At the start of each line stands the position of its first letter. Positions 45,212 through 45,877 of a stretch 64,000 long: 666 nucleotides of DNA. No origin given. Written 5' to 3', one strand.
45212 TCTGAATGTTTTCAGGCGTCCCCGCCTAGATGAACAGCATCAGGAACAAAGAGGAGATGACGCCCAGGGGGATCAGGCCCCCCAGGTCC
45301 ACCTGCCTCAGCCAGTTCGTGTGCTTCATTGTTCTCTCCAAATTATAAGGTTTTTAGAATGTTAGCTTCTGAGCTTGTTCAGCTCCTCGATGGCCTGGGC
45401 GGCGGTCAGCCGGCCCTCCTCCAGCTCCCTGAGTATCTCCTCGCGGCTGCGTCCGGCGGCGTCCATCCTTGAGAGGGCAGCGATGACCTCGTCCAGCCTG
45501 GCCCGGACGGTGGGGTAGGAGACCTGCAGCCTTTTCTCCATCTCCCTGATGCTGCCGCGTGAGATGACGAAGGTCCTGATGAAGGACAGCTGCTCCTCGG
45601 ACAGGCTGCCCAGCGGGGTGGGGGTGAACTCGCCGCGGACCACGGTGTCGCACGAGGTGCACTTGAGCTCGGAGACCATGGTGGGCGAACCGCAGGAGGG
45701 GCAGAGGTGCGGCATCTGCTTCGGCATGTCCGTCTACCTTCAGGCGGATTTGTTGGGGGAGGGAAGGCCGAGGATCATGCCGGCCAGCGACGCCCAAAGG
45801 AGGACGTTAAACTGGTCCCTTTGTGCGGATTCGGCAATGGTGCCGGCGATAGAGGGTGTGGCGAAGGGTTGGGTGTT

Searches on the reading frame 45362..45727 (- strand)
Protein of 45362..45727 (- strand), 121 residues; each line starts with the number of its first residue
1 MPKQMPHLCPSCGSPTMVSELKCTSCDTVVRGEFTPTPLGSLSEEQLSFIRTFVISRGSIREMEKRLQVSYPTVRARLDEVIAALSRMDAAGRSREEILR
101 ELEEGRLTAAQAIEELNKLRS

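Call 3: search_protein_families(library=pfam, proteins=[window:45362-45727:-], max_evalue=0.01)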
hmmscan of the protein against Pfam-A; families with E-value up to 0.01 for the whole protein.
window:45362-45727:- (121 aa): 4 families
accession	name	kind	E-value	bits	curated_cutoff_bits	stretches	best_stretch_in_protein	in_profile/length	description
PF09862.15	DUF2089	-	2.3e-21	75.6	33.4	1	42-86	1-45/47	Domain of unknown function (DUF2089)-HTH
PF22747.2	Zn_ribbon_DUF2089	-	3.5e-11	43.4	27.6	1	9-38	1-30/32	DUF2089 zinc ribbon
PF13556.12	HTH_30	-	0.0035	17.5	27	1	49-82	4-37/59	PucR C-terminal helix-turn-helix domain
PF10083.14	DUF2321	-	0.0036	17.4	24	1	2-43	22-60/157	Uncharacterized protein conserved in bacteria (DUF2321)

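Call 10: find_encoding_contigs(protein=window:45362-45727:-, flank=6000, max_places=10)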
Protein window:45362-45727:- (121 aa): 1 contig read that carries it; 1 place shown.
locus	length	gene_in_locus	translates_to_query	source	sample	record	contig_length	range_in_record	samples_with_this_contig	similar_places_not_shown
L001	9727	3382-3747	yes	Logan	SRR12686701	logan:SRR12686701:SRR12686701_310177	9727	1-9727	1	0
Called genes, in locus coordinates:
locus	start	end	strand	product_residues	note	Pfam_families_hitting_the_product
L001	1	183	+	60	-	?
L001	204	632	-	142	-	-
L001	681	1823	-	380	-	PF15892:BNR_4 (faint)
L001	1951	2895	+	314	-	PF00480:ROK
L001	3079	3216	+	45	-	-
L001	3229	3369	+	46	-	-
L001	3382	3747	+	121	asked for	PF22747:Zn_ribbon_DUF2089, PF09862:DUF2089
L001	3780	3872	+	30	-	-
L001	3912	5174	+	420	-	PF22746:SHOCT-like_DUF2089-C (weak), PF13349:DUF4097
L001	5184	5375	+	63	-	-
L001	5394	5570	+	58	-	PF18917:LiaI-LiaF-like_TM1, PF22570:LiaF-TM (weak)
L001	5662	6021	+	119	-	PF18917:LiaI-LiaF-like_TM1, PF22570:LiaF-TM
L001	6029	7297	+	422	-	PF05977:MFS_3, PF07690:MFS_1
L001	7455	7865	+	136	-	PF22746:SHOCT-like_DUF2089-C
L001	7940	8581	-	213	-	PF00702:Hydrolase, PF13419:HAD_2, PF13242:Hydrolase_like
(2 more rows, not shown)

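Call 15: find_homologous_proteins(query=window:45362-45727:-, max_evalue=1e-10)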
Query window:45362-45727:- (121 aa): 132 proteins with E <= 1e-10 among 192 candidates; the best 120 are listed.
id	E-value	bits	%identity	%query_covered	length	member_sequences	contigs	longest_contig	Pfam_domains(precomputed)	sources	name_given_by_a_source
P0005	4.3e-67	241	94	100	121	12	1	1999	PF22747.3,PF09862.16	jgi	jgi:hypothetical protein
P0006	2.1e-64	232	88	100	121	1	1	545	PF22747.3,PF09862.16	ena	-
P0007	1.8e-61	223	84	99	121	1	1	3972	PF22747.3,PF09862.16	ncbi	-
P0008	4.2e-61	222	83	100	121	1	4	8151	PF22747.3,PF09862.16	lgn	-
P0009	7.0e-60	218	84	99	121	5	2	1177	PF22747.3,PF09862.16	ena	-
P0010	2.5e-59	216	82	100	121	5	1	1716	PF22747.3,PF09862.16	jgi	jgi:hypothetical protein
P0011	1.5e-58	214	82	99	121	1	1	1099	PF22747.3,PF09862.16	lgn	-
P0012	1.7e-58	213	81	98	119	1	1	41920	PF22747.3,PF09862.16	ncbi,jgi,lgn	-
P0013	1.4e-48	182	65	99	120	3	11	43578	PF22747.3,PF09862.16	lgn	-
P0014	2.6e-44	168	74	85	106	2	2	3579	PF22747.3,PF09862.16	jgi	-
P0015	4.4e-44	167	66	99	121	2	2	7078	PF22747.3,PF22746.2,PF09862.16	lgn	-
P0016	2.5e-43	165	65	98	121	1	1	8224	PF22747.3,PF09862.16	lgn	-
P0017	1.8e-42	162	65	98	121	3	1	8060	PF22747.3,PF09862.16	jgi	jgi:hypothetical protein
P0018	3.3e-42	161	65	98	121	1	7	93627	PF22747.3,PF09862.16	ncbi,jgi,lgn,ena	-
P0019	5.1e-42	160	63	99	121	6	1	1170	PF22747.3,PF09862.16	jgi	jgi:hypothetical protein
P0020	1.7e-41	159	66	96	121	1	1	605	PF22747.3,PF09862.16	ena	-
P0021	2.1e-41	158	63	98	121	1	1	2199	PF22747.3,PF09862.16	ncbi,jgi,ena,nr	ncbi:MAG TPA: DUF2089 domain-containing protein [Candidatus Edwardsbacteria bacterium]|nr:DUF2089 do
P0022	1.4e-40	156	62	99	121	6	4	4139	PF22747.3,PF09862.16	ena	-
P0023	4.2e-40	154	59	99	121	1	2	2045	PF22747.3,PF09862.16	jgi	jgi:hypothetical protein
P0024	1.7e-38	149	64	98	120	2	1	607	PF22747.3,PF09862.16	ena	-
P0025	4.4e-25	106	46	99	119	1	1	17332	PF22747.3,PF09862.16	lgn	-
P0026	3.1e-24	103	49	98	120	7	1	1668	PF22747.3,PF09862.16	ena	-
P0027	9.5e-24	102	47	98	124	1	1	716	PF22747.3,PF09862.16,PF13556.13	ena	-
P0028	1.1e-23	101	48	98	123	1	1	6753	PF22747.3,PF09862.16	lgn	-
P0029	1.3e-23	101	48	98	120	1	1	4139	PF22747.3,PF09862.16,PF13556.13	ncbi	-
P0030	2.5e-23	100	48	98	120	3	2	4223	PF22747.3,PF09862.16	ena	-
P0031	2.7e-23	100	47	98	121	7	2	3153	PF22747.3,PF09862.16,PF13556.13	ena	-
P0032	3.2e-23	100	47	93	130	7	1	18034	PF22747.3,PF09862.16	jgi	jgi:hypothetical protein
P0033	2.5e-22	97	47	93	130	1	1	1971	PF22747.3,PF09862.16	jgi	jgi:hypothetical protein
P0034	3.1e-22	97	46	98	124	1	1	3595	PF22747.3,PF09862.16,PF13556.13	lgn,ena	-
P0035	3.8e-22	96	46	98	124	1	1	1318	PF22747.3,PF09862.16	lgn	-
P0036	3.9e-22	96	46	93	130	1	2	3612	PF22747.3,PF09862.16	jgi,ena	jgi:hypothetical protein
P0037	4.1e-22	96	46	98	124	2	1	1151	PF22747.3,PF09862.16,PF13556.13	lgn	-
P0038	4.9e-22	96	44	93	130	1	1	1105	PF22747.3,PF09862.16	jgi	jgi:hypothetical protein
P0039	6.0e-22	96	46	98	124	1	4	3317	PF22747.3,PF09862.16,PF13556.13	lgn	-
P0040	6.0e-22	96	46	98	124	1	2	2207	PF22747.3,PF09862.16,PF13556.13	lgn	-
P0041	7.0e-22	96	46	98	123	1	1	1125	PF22747.3,PF28519.1,PF09862.16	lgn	-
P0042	9.9e-22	95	46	93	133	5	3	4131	PF22747.3,PF09862.16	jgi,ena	-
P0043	1.2e-21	95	46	93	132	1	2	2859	PF22747.3,PF09862.16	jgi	jgi:hypothetical protein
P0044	1.3e-21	95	48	89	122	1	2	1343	PF22747.3,PF22746.2,PF09862.16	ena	-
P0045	1.4e-21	95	46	93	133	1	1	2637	PF22747.3,PF09862.16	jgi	-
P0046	1.4e-21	95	48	96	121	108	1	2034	PF22747.3,PF09862.16,PF13556.13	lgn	-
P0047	1.5e-21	95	46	93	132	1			PF22747.3,PF09862.16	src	-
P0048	1.9e-21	94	46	98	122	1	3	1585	PF22747.3,PF09862.16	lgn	-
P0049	1.9e-21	94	46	93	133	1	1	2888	PF22747.3,PF09862.16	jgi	jgi:hypothetical protein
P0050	1.9e-21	94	46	93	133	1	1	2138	PF22747.3,PF09862.16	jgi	-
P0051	2.6e-21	94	46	93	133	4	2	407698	PF22747.3,PF09862.16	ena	-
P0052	2.9e-21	94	45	91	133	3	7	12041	PF22747.3,PF09862.16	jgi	jgi:hypothetical protein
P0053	3.5e-21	93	46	93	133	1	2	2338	PF22747.3,PF09862.16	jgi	jgi:hypothetical protein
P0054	4.2e-21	93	46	93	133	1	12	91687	PF22747.3,PF09862.16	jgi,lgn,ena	jgi:hypothetical protein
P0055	5.0e-21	93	46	93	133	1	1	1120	PF22747.3,PF09862.16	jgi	jgi:hypothetical protein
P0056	5.6e-21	93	46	98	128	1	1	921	PF22747.3,PF09862.16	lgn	-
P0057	5.7e-21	93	45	93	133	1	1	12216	PF22747.3,PF09862.16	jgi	jgi:hypothetical protein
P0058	6.2e-21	93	45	93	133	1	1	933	PF22747.3,PF09862.16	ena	-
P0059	6.9e-21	92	44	93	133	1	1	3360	PF22747.3,PF09862.16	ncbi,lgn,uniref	ncbi:DUF2089 domain-containing protein [Candidatus Binatus sp.]|uniref:DUF2089 domain-containing pro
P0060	7.4e-21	92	45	91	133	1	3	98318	PF22747.3,PF09862.16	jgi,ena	jgi:hypothetical protein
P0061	8.6e-21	92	45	98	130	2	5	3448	PF22747.3,PF09862.16,PF13556.13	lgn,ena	-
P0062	9.0e-21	92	43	98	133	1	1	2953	PF22747.3,PF09862.16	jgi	jgi:hypothetical protein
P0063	9.6e-21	92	44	91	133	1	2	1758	PF22747.3,PF09862.16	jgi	jgi:hypothetical protein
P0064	9.6e-21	92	45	93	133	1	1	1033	PF22747.3,PF09862.16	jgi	jgi:hypothetical protein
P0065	1.1e-20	92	45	87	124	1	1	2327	PF22747.3,PF22746.2,PF09862.16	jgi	jgi:hypothetical protein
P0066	1.1e-20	92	45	93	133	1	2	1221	PF22747.3,PF09862.16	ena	-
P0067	1.2e-20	92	46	93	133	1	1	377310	PF22747.3,PF09862.16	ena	-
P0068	1.2e-20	92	44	93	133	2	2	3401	PF22747.3,PF09862.16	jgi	jgi:hypothetical protein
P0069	1.2e-20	92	45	93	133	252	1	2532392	PF22747.3,PF09862.16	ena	-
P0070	1.4e-20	91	44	93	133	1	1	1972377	PF22747.3,PF09862.16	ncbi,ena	-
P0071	1.6e-20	91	46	93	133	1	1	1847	PF22747.3,PF09862.16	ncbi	-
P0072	1.7e-20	91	44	93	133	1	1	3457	PF22747.3,PF09862.16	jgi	-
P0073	1.7e-20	91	44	98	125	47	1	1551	PF22747.3,PF09862.16,PF13556.13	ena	-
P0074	2.3e-20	91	48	89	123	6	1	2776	PF22747.3,PF09862.16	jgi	-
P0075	2.4e-20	91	46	91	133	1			PF22747.3,PF09862.16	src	-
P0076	2.4e-20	91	45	91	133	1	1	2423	PF22747.3,PF09862.16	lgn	-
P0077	2.8e-20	90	43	91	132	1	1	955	PF22747.3,PF09862.16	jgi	jgi:hypothetical protein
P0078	2.8e-20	90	44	93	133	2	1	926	PF22747.3,PF09862.16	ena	-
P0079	3.0e-20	90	44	91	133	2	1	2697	PF22747.3,PF09862.16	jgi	jgi:hypothetical protein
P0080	3.5e-20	90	45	93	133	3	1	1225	PF22747.3,PF09862.16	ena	-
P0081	3.8e-20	90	46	91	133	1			PF22747.3,PF09862.16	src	-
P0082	3.9e-20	90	45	91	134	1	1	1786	PF22747.3,PF09862.16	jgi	jgi:hypothetical protein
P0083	4.8e-20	90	42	93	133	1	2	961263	PF22747.3,PF09862.16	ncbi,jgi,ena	jgi:hypothetical protein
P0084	4.9e-20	90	43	93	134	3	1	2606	PF22747.3,PF09862.16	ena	-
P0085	5.0e-20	90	44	90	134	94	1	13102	PF22747.3,PF09862.16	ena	-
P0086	6.1e-20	89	44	98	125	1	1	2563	PF22747.3,PF09862.16,PF13556.13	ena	-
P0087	6.4e-20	89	42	93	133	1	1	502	PF22747.3,PF09862.16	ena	-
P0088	7.1e-20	89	43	90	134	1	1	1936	PF22747.3,PF09862.16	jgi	jgi:hypothetical protein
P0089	7.2e-20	89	48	91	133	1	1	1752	PF22747.3,PF09862.16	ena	-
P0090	7.4e-20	89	44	91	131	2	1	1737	PF22747.3,PF09862.16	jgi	-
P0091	8.2e-20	89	43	91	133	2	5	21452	PF22747.3,PF09862.16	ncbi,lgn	ncbi:MAG: DUF2089 domain-containing protein [Candidatus Binatus sp.]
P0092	8.3e-20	89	44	91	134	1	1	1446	PF22747.3,PF09862.16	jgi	jgi:hypothetical protein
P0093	9.1e-20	89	42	93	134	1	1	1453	PF22747.3,PF09862.16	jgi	jgi:hypothetical protein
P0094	9.9e-20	89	42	90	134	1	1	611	PF22747.3,PF09862.16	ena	-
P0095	1.8e-19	88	46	89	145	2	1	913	PF22747.3,PF09862.16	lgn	-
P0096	2.0e-19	88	44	91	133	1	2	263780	PF22747.3,PF09862.16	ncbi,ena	-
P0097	2.0e-19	88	41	93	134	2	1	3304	PF22747.3,PF09862.16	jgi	jgi:hypothetical protein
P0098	2.2e-19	88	52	74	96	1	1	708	PF22747.3,PF09862.16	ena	-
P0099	2.7e-19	87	44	93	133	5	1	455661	PF22747.3,PF09862.16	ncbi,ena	-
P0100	2.8e-19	87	44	91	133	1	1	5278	PF22747.3,PF09862.16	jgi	jgi:hypothetical protein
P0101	3.1e-19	87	44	91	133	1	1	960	PF22747.3,PF09862.16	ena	-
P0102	3.7e-19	87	43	91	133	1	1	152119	PF22747.3,PF09862.16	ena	-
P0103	4.0e-19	87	42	93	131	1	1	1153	PF22747.3,PF09862.16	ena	-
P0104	4.2e-19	87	44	91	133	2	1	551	PF22747.3,PF09862.16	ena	-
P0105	4.3e-19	87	43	93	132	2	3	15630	PF22747.3,PF09862.16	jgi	jgi:hypothetical protein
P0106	6.2e-19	86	43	91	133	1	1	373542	PF22747.3,PF09862.16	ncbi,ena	-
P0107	7.7e-19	86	43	93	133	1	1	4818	PF22747.3,PF09862.16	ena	-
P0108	7.9e-19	86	42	91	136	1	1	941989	PF22747.3,PF09862.16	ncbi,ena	-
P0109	1.1e-18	85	44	90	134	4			PF22747.3,PF09862.16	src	-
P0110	1.1e-18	85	47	81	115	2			PF22747.3,PF09862.16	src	-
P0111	1.5e-18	85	50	83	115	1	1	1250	PF22747.3,PF09862.16,PF13556.13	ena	-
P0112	1.8e-18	85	43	93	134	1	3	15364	PF22747.3,PF09862.16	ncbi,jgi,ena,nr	ncbi:MAG TPA: DUF2089 domain-containing protein [Candidatus Binataceae bacterium]|nr:DUF2089 domain-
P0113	2.0e-18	84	47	77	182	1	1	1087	PF22747.3,PF09862.16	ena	-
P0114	2.7e-18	84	42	92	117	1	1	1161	PF22747.3,PF09862.16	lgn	-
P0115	3.9e-18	84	42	93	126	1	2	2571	PF22747.3,PF09862.16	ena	-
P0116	9.7e-18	82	51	71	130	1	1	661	PF22747.3,PF09862.16,PF13556.13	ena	-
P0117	1.1e-17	82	38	99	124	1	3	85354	PF22747.3,PF09862.16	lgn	-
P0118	1.6e-17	82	47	77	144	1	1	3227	PF22747.3,PF09862.16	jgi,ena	-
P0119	1.7e-17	81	55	64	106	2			PF22747.3,PF09862.16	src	-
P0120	2.0e-17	81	51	71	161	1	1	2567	PF22747.3,PF09862.16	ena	-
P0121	2.2e-17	81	46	83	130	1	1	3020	PF22747.3,PF09862.16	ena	-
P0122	6.2e-17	80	51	72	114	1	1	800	PF22747.3,PF09862.16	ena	-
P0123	1.1e-16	79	52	67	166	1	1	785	PF22747.3,PF09862.16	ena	-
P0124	1.3e-16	79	54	64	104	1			PF22747.3,PF09862.16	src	-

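Call 16: find_encoding_contigs(protein=P0012, flank=6000, max_places=4)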
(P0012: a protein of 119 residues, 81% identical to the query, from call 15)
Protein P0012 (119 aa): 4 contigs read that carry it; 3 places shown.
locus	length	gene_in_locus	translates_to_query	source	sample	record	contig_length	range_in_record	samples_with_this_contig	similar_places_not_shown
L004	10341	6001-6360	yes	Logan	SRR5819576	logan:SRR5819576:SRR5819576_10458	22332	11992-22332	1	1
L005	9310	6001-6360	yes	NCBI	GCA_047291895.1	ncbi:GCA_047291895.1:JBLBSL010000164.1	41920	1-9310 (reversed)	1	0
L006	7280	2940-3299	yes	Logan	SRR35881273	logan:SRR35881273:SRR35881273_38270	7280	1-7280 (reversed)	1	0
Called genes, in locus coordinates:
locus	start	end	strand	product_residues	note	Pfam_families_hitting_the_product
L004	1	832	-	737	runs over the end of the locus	PF28559:TPR_SusR (faint), PF13374:TPR_10 (faint), PF07719:TPR_2 (faint), PF00515:TPR_1 (faint), PF13424:TPR_12, PF13424:TPR_12, PF00069:Pkinase, PF07714:PK_Tyr_Ser-Thr, +3 more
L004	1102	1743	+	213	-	PF13796:Sensor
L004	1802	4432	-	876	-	PF00133:tRNA-synt_1, PF09334:tRNA-synt_1g (weak), PF08264:Anticodon_1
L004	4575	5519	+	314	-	PF00480:ROK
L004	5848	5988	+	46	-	-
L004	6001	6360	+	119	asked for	PF22747:Zn_ribbon_DUF2089, PF09862:DUF2089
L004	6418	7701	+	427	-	PF22746:SHOCT-like_DUF2089-C (weak), PF13349:DUF4097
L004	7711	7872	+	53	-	-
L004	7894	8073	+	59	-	PF18917:LiaI-LiaF-like_TM1, PF22570:LiaF-TM (weak)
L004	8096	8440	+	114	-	PF18917:LiaI-LiaF-like_TM1 (weak), PF22570:LiaF-TM (weak), PF22746:SHOCT-like_DUF2089-C (weak)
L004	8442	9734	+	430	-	PF05977:MFS_3, PF07690:MFS_1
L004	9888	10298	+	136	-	PF22746:SHOCT-like_DUF2089-C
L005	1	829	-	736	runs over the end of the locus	PF28559:TPR_SusR (faint), PF13374:TPR_10 (faint), PF07719:TPR_2 (faint), PF00515:TPR_1 (faint), PF13424:TPR_12, PF13424:TPR_12, PF00069:Pkinase, PF07714:PK_Tyr_Ser-Thr, +3 more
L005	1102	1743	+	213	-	PF13796:Sensor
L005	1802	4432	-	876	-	PF00133:tRNA-synt_1, PF09334:tRNA-synt_1g (weak), PF08264:Anticodon_1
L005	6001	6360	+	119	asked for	PF22747:Zn_ribbon_DUF2089, PF09862:DUF2089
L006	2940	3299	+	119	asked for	PF22747:Zn_ribbon_DUF2089, PF09862:DUF2089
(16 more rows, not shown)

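Call 17: find_encoding_contigs(protein=P0013, flank=6000, max_places=4)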
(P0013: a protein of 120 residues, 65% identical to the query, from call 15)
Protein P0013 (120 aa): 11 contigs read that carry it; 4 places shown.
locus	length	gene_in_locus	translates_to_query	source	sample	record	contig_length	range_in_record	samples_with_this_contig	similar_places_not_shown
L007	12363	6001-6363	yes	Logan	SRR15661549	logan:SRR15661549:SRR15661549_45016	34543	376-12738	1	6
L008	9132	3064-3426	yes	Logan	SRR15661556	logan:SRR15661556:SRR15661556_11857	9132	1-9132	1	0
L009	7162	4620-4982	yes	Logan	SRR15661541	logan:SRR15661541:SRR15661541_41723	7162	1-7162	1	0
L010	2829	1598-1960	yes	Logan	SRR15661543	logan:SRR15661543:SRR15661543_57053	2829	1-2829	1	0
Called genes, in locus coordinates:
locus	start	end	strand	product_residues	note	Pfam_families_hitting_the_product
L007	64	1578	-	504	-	PF03783:CsgG (weak), PF08308:PEGA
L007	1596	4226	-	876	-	PF00133:tRNA-synt_1, PF01406:tRNA-synt_1e (faint), PF09334:tRNA-synt_1g (weak), PF08264:Anticodon_1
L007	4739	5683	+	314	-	PF00480:ROK, PF01869:BcrAD_BadFG (weak)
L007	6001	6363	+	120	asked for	PF22747:Zn_ribbon_DUF2089, PF09862:DUF2089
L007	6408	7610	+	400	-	PF22746:SHOCT-like_DUF2089-C, PF13349:DUF4097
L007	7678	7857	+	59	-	PF18917:LiaI-LiaF-like_TM1, PF22570:LiaF-TM (weak)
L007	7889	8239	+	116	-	PF18917:LiaI-LiaF-like_TM1, PF22570:LiaF-TM (weak)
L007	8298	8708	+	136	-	PF22746:SHOCT-like_DUF2089-C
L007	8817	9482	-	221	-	PF00702:Hydrolase, PF13419:HAD_2, PF13242:Hydrolase_like (weak)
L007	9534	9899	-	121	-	PF00166:Cpn10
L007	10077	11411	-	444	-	PF13638:PIN_4, PF02562:PhoH, PF13604:AAA_30 (faint), PF13245:AAA_19 (faint)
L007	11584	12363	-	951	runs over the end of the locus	PF08309:LVIVD, PF13860:FlgD_ig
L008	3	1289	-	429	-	?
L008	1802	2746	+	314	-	PF00480:ROK, PF01869:BcrAD_BadFG (weak)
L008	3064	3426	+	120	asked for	PF22747:Zn_ribbon_DUF2089, PF09862:DUF2089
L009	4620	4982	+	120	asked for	PF22747:Zn_ribbon_DUF2089, PF09862:DUF2089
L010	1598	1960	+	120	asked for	PF22747:Zn_ribbon_DUF2089, PF09862:DUF2089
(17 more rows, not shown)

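Call 18: find_encoding_contigs(protein=P0018, flank=6000, max_places=4)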
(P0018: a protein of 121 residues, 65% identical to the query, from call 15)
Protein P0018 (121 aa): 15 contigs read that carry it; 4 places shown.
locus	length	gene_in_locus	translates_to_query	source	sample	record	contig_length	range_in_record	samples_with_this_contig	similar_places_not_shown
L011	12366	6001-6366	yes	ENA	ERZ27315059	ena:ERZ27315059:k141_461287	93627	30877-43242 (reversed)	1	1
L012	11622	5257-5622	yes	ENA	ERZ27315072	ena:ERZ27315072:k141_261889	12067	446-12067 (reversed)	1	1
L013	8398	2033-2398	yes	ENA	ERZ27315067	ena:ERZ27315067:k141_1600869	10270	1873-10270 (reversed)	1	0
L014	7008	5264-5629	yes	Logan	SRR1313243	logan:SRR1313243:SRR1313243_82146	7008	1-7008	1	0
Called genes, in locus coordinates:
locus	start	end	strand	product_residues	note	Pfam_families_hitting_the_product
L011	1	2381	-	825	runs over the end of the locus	PF02730:AFOR_N, PF01314:AFOR_C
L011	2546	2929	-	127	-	PF13484:Fer4_16 (faint), PF12797:Fer4_2 (faint), PF13183:Fer4_8 (faint), PF14697:Fer4_21 (weak), PF12838:Fer4_7 (weak), PF13187:Fer4_9 (weak), PF13237:Fer4_10, PF00037:Fer4 (weak), +3 more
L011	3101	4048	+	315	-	PF00480:ROK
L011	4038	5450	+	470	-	-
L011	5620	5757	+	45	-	-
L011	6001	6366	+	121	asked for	PF22747:Zn_ribbon_DUF2089, PF09862:DUF2089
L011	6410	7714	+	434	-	PF22746:SHOCT-like_DUF2089-C (weak), PF13349:DUF4097, PF10988:DUF2807 (weak), PF13349:DUF4097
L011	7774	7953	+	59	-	PF18917:LiaI-LiaF-like_TM1, PF22570:LiaF-TM (weak)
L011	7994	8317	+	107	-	PF18917:LiaI-LiaF-like_TM1, PF22570:LiaF-TM, PF22746:SHOCT-like_DUF2089-C (weak)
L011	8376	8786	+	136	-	PF22746:SHOCT-like_DUF2089-C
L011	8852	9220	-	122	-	PF00166:Cpn10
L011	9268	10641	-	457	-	PF13401:AAA_22 (faint), PF13638:PIN_4, PF02562:PhoH, PF13604:AAA_30 (faint)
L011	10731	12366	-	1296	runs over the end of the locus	PF13860:FlgD_ig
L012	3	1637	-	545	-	?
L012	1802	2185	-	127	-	PF13484:Fer4_16 (faint), PF12797:Fer4_2 (faint), PF13183:Fer4_8 (faint), PF14697:Fer4_21 (weak), PF12838:Fer4_7 (weak), PF13187:Fer4_9 (weak), PF13237:Fer4_10, PF00037:Fer4 (weak), +3 more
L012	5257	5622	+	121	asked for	PF22747:Zn_ribbon_DUF2089, PF09862:DUF2089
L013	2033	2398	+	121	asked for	PF22747:Zn_ribbon_DUF2089, PF09862:DUF2089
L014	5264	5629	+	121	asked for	PF22747:Zn_ribbon_DUF2089, PF09862:DUF2089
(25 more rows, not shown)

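Call 22: find_related_loci(query=A4, collection=metagenome_contigs, flank=3000)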
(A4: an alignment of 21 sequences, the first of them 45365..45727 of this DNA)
Query A4 (121 aa) in metagenome_contigs; peptide patterns used: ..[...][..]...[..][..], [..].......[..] (x = any residue, [..] = any of these).
600 stretches matched a pattern (row limit reached: there are more); 568 encode a relative of the query (tblastn E <= 1e-3); the best 80 are kept; 80 distinct loci.
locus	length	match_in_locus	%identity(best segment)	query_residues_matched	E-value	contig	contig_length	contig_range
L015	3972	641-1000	84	1-120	2e-68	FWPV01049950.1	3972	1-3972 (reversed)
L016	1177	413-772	84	1-120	1e-70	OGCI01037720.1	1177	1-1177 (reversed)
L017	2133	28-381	63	1-118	1e-48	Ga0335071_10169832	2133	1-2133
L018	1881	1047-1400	62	1-118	7e-48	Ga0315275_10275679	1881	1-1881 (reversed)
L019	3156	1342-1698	41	3-119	1e-31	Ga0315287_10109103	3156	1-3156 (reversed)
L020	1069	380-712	48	9-116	1e-31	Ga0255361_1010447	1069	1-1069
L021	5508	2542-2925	45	3-121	3e-30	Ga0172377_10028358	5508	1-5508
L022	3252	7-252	61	9-90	1e-29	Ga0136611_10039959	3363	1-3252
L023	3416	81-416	47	9-116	4e-29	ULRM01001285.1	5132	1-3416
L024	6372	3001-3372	43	1-119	3e-29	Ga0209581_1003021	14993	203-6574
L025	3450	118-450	49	9-116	3e-29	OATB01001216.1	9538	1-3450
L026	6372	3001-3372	43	1-119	3e-29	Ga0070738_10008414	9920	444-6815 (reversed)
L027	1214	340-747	45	1-119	2e-29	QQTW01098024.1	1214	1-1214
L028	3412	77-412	46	9-116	2e-28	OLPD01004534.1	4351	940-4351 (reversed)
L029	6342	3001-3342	44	9-117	2e-28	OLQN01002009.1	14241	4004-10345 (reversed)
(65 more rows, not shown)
